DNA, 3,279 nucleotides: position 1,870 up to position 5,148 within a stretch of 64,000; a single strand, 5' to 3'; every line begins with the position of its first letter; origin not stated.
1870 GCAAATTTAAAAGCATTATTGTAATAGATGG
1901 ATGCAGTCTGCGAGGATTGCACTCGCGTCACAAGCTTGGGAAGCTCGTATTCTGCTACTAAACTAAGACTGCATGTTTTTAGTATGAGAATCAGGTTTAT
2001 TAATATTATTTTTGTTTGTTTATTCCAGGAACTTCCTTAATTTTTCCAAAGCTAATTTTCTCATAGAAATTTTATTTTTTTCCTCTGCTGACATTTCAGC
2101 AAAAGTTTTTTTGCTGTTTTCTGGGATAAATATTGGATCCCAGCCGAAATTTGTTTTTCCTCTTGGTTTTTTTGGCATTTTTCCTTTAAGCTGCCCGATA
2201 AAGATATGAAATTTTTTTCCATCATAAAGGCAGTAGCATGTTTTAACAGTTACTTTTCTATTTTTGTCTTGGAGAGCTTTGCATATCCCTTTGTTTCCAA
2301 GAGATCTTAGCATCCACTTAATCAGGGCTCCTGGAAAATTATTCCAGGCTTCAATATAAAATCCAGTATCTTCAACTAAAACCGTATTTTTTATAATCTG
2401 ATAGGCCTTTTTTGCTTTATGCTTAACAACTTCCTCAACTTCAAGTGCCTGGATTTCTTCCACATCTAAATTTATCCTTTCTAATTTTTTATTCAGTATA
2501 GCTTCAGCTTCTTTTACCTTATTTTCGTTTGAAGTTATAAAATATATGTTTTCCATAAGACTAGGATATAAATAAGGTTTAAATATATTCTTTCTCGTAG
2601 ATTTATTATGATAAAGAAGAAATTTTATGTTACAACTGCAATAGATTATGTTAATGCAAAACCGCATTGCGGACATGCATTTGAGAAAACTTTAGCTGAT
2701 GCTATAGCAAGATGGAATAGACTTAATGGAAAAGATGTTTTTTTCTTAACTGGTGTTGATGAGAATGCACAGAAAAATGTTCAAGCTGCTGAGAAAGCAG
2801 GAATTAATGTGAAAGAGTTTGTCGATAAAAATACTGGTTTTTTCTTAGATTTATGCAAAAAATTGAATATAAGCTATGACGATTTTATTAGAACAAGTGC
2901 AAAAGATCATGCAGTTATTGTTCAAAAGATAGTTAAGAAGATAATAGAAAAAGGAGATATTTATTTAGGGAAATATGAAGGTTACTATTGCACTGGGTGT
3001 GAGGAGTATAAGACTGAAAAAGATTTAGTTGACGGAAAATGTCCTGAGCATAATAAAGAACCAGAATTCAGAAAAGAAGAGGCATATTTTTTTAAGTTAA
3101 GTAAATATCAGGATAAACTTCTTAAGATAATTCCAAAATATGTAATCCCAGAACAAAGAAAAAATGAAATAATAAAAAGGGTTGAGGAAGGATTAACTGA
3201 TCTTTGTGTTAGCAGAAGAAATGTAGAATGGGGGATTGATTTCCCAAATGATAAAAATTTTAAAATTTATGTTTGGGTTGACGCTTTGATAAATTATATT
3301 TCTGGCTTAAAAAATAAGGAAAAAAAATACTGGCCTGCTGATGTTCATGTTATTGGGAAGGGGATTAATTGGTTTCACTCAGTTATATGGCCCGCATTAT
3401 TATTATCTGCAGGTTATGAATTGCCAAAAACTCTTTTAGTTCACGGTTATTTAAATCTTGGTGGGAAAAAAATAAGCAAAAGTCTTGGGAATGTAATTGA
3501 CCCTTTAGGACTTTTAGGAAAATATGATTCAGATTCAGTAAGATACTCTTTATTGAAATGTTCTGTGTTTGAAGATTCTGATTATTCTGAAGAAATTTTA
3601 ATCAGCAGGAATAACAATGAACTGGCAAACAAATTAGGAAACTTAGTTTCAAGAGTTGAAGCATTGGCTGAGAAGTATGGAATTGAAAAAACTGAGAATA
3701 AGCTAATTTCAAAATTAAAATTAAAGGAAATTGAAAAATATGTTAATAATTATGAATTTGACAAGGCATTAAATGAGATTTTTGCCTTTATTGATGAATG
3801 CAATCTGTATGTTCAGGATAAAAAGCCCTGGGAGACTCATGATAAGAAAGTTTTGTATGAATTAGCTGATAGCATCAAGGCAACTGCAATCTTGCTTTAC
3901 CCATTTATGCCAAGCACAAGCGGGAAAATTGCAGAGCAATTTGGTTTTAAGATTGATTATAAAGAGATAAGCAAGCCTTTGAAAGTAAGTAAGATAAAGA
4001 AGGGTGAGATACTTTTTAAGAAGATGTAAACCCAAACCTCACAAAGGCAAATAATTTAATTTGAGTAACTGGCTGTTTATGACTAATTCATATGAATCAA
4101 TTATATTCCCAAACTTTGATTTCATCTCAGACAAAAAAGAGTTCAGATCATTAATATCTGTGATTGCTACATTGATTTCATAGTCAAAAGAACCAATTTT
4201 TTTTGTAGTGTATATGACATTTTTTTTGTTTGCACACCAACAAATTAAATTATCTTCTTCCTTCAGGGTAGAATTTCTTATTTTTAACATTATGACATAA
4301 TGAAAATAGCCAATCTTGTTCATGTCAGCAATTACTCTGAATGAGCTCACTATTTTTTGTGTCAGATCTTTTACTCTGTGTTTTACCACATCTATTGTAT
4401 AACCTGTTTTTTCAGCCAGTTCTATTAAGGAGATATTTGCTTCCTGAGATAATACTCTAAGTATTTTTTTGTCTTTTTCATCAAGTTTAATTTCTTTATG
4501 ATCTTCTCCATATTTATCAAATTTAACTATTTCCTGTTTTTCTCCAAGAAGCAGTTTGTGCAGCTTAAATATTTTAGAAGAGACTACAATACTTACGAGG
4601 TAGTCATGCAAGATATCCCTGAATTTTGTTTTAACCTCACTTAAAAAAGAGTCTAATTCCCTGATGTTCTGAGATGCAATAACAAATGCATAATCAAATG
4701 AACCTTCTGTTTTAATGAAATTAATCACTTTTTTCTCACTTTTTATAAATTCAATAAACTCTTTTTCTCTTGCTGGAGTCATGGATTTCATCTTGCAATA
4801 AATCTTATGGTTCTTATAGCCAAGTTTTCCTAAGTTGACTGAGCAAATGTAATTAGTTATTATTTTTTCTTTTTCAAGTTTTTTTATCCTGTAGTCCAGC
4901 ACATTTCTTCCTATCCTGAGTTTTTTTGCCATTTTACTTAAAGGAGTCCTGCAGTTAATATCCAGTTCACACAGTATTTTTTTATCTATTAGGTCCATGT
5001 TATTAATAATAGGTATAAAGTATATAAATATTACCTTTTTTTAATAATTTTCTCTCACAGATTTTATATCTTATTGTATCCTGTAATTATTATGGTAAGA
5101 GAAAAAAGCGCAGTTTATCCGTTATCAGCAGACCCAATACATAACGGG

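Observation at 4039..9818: Second locus with the same logic: divergent tandem Lrp, kinase-containing CoaD-CoaE, paralogous HD hydrolase, nucleotidyltransferase and radical SAM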

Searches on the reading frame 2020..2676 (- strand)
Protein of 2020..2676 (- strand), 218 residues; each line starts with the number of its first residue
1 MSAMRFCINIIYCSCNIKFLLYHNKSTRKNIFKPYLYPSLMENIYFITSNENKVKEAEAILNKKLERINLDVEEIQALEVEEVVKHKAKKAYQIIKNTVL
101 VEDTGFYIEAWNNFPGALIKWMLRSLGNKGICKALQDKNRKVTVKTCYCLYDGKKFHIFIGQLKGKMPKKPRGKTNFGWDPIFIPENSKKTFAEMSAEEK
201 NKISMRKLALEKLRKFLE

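Call 56: search_protein_families(library=pfam, proteins=[window:2020-2676:-], max_evalue=0.001)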
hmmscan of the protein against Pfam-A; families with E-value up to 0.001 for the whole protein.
window:2020-2676:- (218 aa): 1 family
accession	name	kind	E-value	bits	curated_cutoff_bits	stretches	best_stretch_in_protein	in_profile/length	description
PF01725.21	Ham1p_like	-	7.2e-48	163.4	22.5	1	44-216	1-186/186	Ham1 family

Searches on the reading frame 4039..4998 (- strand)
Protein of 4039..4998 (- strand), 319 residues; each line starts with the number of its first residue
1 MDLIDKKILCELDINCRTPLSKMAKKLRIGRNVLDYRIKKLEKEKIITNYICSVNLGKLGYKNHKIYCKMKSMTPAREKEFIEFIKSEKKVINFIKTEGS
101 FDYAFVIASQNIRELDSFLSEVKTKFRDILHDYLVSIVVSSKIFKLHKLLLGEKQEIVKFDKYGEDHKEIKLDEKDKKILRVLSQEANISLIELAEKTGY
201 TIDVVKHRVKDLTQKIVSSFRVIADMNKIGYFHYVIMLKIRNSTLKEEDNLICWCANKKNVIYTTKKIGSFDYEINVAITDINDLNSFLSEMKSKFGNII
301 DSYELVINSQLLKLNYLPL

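Call 4: search_protein_families(library=pfam, proteins=[window:4039-4998:-], max_evalue=0.01)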
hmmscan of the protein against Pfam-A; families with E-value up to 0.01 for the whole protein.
window:4039-4998:- (319 aa): 7 families
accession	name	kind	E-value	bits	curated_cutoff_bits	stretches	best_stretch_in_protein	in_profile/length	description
PF13412.12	HTH_24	-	9.4e-17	60.8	21.9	2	172-215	1-44/48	Winged helix-turn-helix DNA-binding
PF13404.12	HTH_AsnC-type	-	3.7e-15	55.9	27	2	172-212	1-41/42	AsnC-type helix-turn-helix domain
PF01037.27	AsnC_trans_reg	-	3.7e-08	33.6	25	1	75-125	7-58/73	Lrp/AsnC ligand binding domain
PF08279.18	HTH_11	-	0.00047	20.4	25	1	177-231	3-54/55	HTH domain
PF01047.28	MarR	-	0.0053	17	24.6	0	178-201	7-30/59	MarR family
PF13556.12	HTH_30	-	0.0071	16.6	27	0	16-42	11-37/59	PucR C-terminal helix-turn-helix domain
PF02954.25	HTH_8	-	0.0078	16.4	22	0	21-41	22-42/42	Bacterial regulatory protein, Fis family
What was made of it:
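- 4039..4998 (-): Lrp1: tandem (two-unit) Lrp/AsnC-family protein, putative local regulator of the triad. Two HTH_AsnC-type stretches plus one AsnC_trans_reg hit (call 4).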

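Call 5: search_protein_families(library=ncbifam, proteins=[window:4039-4998:-], max_evalue=0.01)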
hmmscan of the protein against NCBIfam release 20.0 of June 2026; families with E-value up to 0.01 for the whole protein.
window:4039-4998:- (319 aa): 12 families
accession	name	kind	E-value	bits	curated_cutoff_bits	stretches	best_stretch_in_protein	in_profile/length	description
NF053758.1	ChrTpTrnRegChrS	equivalog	6.6e-15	55.2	250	2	1-122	12-131/158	chromate efflux transcriptional regulator ChrS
NF008384.0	PRK11179.1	equivalog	7.4e-15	55.1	227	2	1-121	7-126/153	transcriptional regulator AsnC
NF040820.1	trans_reg_LrpA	equivalog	1.6e-14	54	250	2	2-117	3-116/141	HTH-type transcriptional regulator LrpA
NF040947.1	trans_reg_LysM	equivalog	1.3e-13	50.9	180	2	1-123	1-119/136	HTH-type transcriptional regulator LysM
NF041396.1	TranRegLrp_Halo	equivalog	3.2e-12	46.6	190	2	3-128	5-125/149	HTH-type transcriptional regulator Lrp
NF008370.0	PRK11169.1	equivalog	1.5e-10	41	233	2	168-311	8-153/164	leucine-responsive transcriptional regulator Lrp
NF040708.3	Siroheme_Dcarb_AhbA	equivalog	2e-06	27.6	140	1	17-126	16-122/144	siroheme decarboxylase subunit alpha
NF041395.1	TranRegLrpA1_Halo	equivalog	0.00015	21.7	250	0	5-62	7-64/142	HTH-type transcriptional regulator LrpA1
NF053660.1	ORF80_fam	equivalog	0.00023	21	95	0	5-48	4-47/70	ORF80 family leucine zipper DNA-binding protein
TIGR02702.1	SufR_cyano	equivalog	0.00091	19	178.8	0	177-236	4-64/208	iron-sulfur cluster biosynthesis transcriptional regulator SufR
NF040707.3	Siroheme_Dcarb_AhbB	equivalog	0.0053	16.5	125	0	17-63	13-59/146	siroheme decarboxylase subunit beta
TIGR01884.1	cas_HTH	subfamily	0.0076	15.6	60.2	0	6-49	145-188/202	CRISPR-associated CARF protein Csa3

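Call 13: search_protein_families(library=padloc, proteins=[window:4039-4998:-], max_evalue=0.01)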
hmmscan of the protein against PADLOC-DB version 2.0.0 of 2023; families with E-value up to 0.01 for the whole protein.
window:4039-4998:- (319 aa): 3 families
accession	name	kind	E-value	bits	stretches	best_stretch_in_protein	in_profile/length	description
PDLC01850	CARF3--CARF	-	0.00033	18.6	1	101-213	71-184/209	-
PDLC01434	CasR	-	0.0021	16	0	6-49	131-173/191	"CAS-I,CAS-II,CAS-III,CAS-IV,CAS-V,CAS-VI; associated_signaling"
PDLC01866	CARF3--CARF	-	0.0079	14.2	0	168-215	133-180/207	-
